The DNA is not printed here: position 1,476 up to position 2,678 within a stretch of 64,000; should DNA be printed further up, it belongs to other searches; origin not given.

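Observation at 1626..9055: MoxR AAA+ ATPase is the translationally coupled last gene of a hapCDEF-type hydroquinone ring-cleavage operon, with its CoxE-like vWA partner divergent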

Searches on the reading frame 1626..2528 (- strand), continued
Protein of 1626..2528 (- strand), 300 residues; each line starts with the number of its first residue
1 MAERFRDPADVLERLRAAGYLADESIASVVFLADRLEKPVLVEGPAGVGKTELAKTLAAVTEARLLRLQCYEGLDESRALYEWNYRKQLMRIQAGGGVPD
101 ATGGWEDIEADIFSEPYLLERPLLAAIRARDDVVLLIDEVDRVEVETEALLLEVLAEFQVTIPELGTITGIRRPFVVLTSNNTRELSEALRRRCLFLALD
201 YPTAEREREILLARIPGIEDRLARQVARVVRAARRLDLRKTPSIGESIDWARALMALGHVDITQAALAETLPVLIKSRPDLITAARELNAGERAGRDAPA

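Call 22: search_solved_structures(query=window:1626-2528:-, max_evalue=0.001, show_alignments=1)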
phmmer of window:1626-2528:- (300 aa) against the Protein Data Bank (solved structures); distinct sequences matched with E-value up to 0.001: 22.
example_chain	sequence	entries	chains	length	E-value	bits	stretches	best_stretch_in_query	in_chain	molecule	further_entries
6i27_A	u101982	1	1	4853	1.9e-09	40.5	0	31-74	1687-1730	Midasin,Midasin,Midasin,Midasin,Midasin,Midasin,Midasin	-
6i26_A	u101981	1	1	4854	1.9e-09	40.5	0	31-74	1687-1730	Midasin,Midasin,Midasin,Midasin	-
6hyp_A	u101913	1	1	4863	1.9e-09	40.5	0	31-74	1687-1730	Midasin,Midasin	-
5jcs_s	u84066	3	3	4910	2e-09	40.4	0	31-74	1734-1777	Midasin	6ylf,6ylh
1in5_A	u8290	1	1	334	6.3e-07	32.2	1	112-248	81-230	HOLLIDAY JUNCTION DNA HELICASE RUVB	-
1j7k_A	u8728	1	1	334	1.1e-06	31.5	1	112-248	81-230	HOLLIDAY JUNCTION DNA HELICASE RUVB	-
1in4_A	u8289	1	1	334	1.5e-06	31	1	112-248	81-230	HOLLIDAY JUNCTION DNA HELICASE RUVB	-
4lj4_A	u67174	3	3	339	1.7e-06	30.8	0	41-75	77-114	Chaperone protein ClpB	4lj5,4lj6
1in6_A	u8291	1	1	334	2.9e-06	30.1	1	112-248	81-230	HOLLIDAY JUNCTION DNA HELICASE RUVB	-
4lj8_A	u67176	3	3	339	4.6e-06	29.4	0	41-71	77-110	Chaperone protein ClpB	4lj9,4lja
1in8_A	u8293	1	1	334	4.9e-06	29.3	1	112-249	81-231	HOLLIDAY JUNCTION DNA HELICASE RUVB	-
1in7_A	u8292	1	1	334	6.2e-06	29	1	112-248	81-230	HOLLIDAY JUNCTION DNA HELICASE RUVB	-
4lj7_A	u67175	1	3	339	6.2e-06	29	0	41-75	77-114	Chaperone protein ClpB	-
4fct_A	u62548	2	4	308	8.8e-06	28.5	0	41-75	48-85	Chaperone protein ClpB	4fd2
6or5_A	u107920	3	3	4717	1.3e-05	27.9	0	27-72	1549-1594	Midasin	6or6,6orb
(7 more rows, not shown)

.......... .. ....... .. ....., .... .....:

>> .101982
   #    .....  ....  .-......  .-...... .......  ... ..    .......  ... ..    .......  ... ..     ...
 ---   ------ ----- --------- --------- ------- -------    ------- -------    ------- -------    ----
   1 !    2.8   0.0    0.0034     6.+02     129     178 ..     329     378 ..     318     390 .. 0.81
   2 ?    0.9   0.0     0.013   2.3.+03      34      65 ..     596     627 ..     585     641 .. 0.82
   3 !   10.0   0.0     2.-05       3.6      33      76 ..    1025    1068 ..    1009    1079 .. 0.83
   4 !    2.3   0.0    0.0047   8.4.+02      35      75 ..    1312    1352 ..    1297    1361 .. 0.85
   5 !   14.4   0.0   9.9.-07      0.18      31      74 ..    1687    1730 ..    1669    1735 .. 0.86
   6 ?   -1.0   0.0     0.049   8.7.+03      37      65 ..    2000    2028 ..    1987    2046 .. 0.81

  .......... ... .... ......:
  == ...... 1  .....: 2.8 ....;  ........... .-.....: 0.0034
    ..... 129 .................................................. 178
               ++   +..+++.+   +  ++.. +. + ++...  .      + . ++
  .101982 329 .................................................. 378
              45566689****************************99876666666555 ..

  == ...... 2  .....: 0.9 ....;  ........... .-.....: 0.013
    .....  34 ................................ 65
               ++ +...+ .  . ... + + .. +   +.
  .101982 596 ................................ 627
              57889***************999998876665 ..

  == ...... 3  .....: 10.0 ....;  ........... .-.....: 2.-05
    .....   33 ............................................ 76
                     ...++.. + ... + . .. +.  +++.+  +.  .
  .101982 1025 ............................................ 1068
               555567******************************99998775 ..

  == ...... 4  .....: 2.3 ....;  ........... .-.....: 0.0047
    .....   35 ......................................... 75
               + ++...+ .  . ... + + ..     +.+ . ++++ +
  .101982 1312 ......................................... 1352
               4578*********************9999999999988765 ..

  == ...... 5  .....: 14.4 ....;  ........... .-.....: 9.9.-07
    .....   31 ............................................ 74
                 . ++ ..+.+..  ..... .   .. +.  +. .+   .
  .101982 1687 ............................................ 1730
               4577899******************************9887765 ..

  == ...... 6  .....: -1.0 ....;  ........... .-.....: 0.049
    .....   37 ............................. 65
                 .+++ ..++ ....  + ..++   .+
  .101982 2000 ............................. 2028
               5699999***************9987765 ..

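Call 35: search_protein_families(library=ncbifam, proteins=[L006:10001-10882:+, L006:10879-12330:+, L006:12343-13068:-, L004:16041-16934:+, L008:4808-5479:+], max_evalue=0.00001)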
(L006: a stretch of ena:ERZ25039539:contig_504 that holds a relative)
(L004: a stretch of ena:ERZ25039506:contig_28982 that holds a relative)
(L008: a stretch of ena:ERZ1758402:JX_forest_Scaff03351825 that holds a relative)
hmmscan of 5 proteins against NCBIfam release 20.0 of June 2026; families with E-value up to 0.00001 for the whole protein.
L006:10001-10882:+ (293 aa): 5 families
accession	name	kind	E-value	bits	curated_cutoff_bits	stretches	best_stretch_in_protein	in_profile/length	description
NF047784.1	MadB_ATPase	equivalog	1.5e-95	319.8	475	1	5-286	1-297/298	MadB family AAA-type ATPase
TIGR02640.1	gas_vesic_GvpN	equivalog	5.9e-12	45.6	266.8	1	37-256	21-240/262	gas vesicle protein GvpN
TIGR01242.2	TIGR01242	subfamily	5.1e-06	25.7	500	0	38-69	149-180/362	proteasome-activating nucleotidase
NF047748.1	PrtsmActNtasePan1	equivalog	7e-06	25.3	750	0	40-71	185-216/405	proteasome-activating nucleotidase Pan1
NF003069.1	PRK03992.1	subfamily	9.3e-06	25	500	0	38-70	166-198/379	proteasome-activating nucleotidase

L006:10879-12330:+ (483 aa): 1 family
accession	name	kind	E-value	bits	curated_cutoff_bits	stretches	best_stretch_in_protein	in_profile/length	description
NF047783.1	VWA_dom_MadC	equivalog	8.8e-48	163.4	600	2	247-480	263-494/498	MadC family VWA domain-containing protein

L006:12343-13068:- (241 aa): 0 families

L004:16041-16934:+ (297 aa): 2 families
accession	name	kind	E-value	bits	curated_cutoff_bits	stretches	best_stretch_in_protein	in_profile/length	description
NF047784.1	MadB_ATPase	equivalog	5.4e-83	278.6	475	1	12-290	3-296/298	MadB family AAA-type ATPase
TIGR02640.1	gas_vesic_GvpN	equivalog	2.1e-06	27.5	266.8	0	188-255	168-234/262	gas vesicle protein GvpN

L008:4808-5479:+ (223 aa): 0 families

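Call 61: find_related_loci(query=A2, collection=metagenome_contigs, flank=10000)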
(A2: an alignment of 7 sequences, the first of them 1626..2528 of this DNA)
Query A2 (300 aa) in metagenome_contigs; peptide patterns used: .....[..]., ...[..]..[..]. (x = any residue, [..] = any of these).
600 stretches matched a pattern (row limit reached: there are more); 588 encode a relative of the query (tblastn E <= 1e-3); the best 80 are kept; 80 distinct loci.
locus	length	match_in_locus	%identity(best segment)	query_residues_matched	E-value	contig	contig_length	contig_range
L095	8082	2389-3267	66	1-295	2e-123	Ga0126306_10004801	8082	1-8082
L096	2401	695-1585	63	1-300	4e-125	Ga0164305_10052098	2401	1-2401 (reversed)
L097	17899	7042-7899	65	1-289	2e-121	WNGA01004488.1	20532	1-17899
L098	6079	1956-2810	63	1-289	6e-117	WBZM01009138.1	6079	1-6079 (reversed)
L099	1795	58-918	62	1-290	9e-125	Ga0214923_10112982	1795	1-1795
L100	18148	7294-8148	62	1-289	2e-116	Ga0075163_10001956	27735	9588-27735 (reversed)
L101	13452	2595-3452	61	1-290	3e-115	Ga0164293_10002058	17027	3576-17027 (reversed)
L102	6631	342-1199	62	1-290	4e-115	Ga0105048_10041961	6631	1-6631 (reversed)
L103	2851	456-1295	65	8-292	1e-119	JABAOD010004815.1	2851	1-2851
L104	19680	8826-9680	61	1-289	3e-115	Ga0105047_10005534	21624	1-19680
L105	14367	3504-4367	61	4-290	1e-114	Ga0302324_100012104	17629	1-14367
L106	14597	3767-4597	66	7-288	3e-114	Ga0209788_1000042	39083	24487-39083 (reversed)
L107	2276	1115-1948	65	8-290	4e-120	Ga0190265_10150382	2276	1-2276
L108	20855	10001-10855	61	5-289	2e-113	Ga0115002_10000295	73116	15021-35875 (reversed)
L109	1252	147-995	65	2-288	2e-123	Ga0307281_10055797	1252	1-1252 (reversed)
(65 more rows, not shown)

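Call 94: search_solved_structures(query=A2, max_evalue=0.00001)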
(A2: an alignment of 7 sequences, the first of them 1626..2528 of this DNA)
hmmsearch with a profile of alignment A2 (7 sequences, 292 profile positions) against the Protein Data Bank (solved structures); distinct sequences matched with E-value up to 0.00001: 59.
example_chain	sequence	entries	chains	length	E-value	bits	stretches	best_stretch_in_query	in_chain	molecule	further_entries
6i27_A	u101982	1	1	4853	3.5e-17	65.6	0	33-74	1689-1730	Midasin,Midasin,Midasin,Midasin,Midasin,Midasin,Midasin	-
6i26_A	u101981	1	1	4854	3.5e-17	65.6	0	33-74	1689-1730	Midasin,Midasin,Midasin,Midasin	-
6hyp_A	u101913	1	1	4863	3.6e-17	65.5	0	33-74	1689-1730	Midasin,Midasin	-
5jcs_s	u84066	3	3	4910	3.9e-17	65.4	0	33-74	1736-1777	Midasin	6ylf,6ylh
6or5_A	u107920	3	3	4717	2.2e-13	53.1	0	27-70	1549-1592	Midasin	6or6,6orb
1in5_A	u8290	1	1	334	3.7e-07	32.7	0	113-271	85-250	HOLLIDAY JUNCTION DNA HELICASE RUVB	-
4lj4_A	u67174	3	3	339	5e-07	32.3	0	41-74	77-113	Chaperone protein ClpB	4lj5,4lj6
1in4_A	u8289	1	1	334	1e-06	31.2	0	113-271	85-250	HOLLIDAY JUNCTION DNA HELICASE RUVB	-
1j7k_A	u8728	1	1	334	1.1e-06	31.1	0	113-271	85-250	HOLLIDAY JUNCTION DNA HELICASE RUVB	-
5vc7_A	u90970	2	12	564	1.2e-06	31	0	37-72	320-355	VCP-like ATPase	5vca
7wub_D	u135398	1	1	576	1.4e-06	30.8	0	28-69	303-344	Transitional endoplasmic reticulum ATPase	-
7wub_C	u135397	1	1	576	1.4e-06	30.8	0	28-69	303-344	Transitional endoplasmic reticulum ATPase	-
4lj8_A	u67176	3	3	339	2.2e-06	30.1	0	41-70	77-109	Chaperone protein ClpB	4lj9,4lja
4d2q_A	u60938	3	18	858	2.2e-06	30.1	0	120-183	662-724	CLPB | CHAPERONE PROTEIN CLPB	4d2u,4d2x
1in6_A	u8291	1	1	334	2.3e-06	30.1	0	113-271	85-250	HOLLIDAY JUNCTION DNA HELICASE RUVB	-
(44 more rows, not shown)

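Call 95: search_protein_families(library=padloc, proteins=[window:1626-2528:-], max_evalue=0.001)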
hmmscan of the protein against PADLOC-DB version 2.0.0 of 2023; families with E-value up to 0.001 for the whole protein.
window:1626-2528:- (300 aa): 5 families
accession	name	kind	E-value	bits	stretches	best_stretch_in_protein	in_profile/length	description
PDLC03838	DolB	-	1.6e-05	22.3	1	42-69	171-198/375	-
PDLC00914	TRIP13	-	1.7e-05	22.4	0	128-234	140-249/302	TRIP13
PDLC01993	RtcR--CARF_AAA_HTH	-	2e-05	21.2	0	25-63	192-230/523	-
PDLC00915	TRIP13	-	6.4e-05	20.5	0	40-61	66-87/302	TRIP13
PDLC04606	PDC-M37B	-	7e-05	20.2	0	40-60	177-197/390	-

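Call 96: search_protein_families(library=pfam, proteins=[L006:12343-13068:-], max_evalue=0.001)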
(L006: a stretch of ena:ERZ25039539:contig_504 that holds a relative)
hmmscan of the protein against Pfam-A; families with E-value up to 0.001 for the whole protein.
L006:12343-13068:- (241 aa): 2 families
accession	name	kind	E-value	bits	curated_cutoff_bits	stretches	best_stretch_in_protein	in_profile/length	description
PF01842.31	ACT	-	3.5e-05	23.9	27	1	32-96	2-65/66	ACT domain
PF13291.12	ACT_4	-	0.00015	22.8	27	1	31-98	7-75/80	ACT domain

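Call 101: find_encoding_contigs(protein=P0117, flank=10000, max_places=1)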
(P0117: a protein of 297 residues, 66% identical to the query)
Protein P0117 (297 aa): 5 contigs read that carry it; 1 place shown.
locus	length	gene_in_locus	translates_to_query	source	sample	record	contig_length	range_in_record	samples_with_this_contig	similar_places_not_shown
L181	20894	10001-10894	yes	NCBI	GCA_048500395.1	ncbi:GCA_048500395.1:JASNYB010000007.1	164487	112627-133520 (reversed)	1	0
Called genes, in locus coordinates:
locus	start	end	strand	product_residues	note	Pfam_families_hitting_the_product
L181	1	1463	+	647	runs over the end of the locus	PF19864:Radical_SAM_N2, PF04055:Radical_SAM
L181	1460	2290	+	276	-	PF10105:DUF2344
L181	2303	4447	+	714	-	PF10150:RNase_E_G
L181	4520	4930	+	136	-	PF00829:Ribosomal_L21p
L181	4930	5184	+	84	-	PF01016:Ribosomal_L27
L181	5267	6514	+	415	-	PF01018:GTP1_OBG, PF01926:MMR_HSR1, PF02421:FeoB_N, PF09269:DUF1967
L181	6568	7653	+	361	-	PF00696:AA_kinase, PF01472:PUA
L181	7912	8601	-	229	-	PF03243:MerB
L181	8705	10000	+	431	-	PF00171:Aldedh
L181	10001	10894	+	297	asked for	PF05496:RuvB_N (faint), PF07724:AAA_2 (weak), PF13191:AAA_16 (weak), PF13401:AAA_22 (weak), PF00004:AAA, PF07726:AAA_3 (faint), PF07728:AAA_5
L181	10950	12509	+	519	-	PF05762:VWA_CoxE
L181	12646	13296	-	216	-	PF00596:Aldolase_II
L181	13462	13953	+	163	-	PF13452:FAS1_DH_region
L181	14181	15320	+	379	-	PF03403:PAF-AH_p_II (weak), PF07224:Chlorophyllase, PF00561:Abhydrolase_1 (faint), PF12740:PETase, PF00326:Peptidase_S9 (faint)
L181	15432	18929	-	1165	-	PF13482:RNase_H_2, PF13086:AAA_11 (weak), PF13245:AAA_19 (weak), PF13604:AAA_30, PF01443:Viral_helicase1 (faint), PF13087:AAA_12, PF13538:UvrD_C_2 (weak)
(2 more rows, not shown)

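Call 102: find_encoding_contigs(protein=P0107, flank=10000, max_places=1)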
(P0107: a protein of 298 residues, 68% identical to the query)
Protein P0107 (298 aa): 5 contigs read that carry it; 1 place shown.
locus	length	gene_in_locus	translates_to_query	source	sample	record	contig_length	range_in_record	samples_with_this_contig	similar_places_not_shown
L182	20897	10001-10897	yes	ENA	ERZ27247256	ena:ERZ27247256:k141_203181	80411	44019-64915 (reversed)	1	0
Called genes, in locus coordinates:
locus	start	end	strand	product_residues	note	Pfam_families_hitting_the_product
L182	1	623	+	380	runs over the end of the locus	PF01098:FTSW_RODA_SPOVE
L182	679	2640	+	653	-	PF19864:Radical_SAM_N2, PF04055:Radical_SAM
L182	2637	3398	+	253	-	PF10105:DUF2344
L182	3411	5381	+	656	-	PF10150:RNase_E_G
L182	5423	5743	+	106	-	PF00829:Ribosomal_L21p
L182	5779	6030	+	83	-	PF01016:Ribosomal_L27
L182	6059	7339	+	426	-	PF01018:GTP1_OBG, PF01926:MMR_HSR1, PF02421:FeoB_N, PF09269:DUF1967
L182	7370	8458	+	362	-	PF00696:AA_kinase, PF01472:PUA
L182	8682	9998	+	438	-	PF00171:Aldedh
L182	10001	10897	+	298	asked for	PF01637:ATPase_2 (weak), PF05496:RuvB_N (faint), PF13191:AAA_16 (weak), PF07724:AAA_2 (weak), PF13401:AAA_22 (weak), PF00004:AAA, PF07726:AAA_3 (faint), PF07728:AAA_5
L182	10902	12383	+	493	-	PF05762:VWA_CoxE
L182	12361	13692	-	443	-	PF00875:DNA_photolyase, PF03441:FAD_binding_7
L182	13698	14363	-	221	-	PF01842:ACT (weak)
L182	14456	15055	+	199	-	PF01467:CTP_transf_like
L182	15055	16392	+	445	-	PF13399:LytR_C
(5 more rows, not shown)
